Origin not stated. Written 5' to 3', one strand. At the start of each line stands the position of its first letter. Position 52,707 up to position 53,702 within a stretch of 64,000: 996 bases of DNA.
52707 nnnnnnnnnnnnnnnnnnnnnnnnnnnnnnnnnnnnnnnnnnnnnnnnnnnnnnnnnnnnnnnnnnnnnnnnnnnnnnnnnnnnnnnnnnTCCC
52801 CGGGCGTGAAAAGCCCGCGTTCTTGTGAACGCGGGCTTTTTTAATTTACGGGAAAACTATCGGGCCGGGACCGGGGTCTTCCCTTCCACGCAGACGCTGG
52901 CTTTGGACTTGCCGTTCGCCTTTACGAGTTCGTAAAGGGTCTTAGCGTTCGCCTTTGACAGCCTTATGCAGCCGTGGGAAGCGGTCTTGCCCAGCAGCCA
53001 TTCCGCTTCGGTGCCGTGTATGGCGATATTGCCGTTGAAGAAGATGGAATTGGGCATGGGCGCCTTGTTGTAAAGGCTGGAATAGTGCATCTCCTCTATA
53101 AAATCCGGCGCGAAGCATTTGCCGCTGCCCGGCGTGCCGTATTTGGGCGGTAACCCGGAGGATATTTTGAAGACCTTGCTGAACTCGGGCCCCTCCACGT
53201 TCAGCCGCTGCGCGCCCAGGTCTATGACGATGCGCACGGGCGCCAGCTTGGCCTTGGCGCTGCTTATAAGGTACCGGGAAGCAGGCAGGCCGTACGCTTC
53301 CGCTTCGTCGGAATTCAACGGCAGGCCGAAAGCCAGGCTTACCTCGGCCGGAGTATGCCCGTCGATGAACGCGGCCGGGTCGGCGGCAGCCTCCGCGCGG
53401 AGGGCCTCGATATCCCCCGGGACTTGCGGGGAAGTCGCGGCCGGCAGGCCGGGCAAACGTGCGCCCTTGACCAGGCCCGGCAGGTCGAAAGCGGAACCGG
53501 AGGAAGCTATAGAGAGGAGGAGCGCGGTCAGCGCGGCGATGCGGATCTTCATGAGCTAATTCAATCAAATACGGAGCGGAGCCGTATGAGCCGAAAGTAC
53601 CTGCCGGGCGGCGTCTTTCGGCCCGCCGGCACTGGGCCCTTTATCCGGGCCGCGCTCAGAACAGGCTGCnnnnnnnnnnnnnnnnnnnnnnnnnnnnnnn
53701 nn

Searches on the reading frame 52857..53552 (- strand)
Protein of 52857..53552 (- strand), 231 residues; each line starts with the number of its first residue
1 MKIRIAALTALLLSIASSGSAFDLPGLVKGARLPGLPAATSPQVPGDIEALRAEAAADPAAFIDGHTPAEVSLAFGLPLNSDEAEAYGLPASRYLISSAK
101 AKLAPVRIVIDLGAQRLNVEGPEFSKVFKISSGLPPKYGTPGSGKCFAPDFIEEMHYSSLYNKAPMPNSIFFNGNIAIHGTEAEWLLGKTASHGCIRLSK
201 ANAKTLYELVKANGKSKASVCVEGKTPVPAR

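Call 61: search_protein_families(library=pfam, proteins=[window:52857-53552:-], max_evalue=0.00001)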
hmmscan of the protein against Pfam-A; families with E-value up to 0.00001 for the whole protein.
window:52857-53552:- (231 aa): 1 family
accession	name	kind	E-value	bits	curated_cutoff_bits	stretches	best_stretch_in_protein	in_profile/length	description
PF03734.19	YkuD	-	3.5e-12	47.6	23.4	1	107-212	3-140/146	L,D-transpeptidase catalytic domain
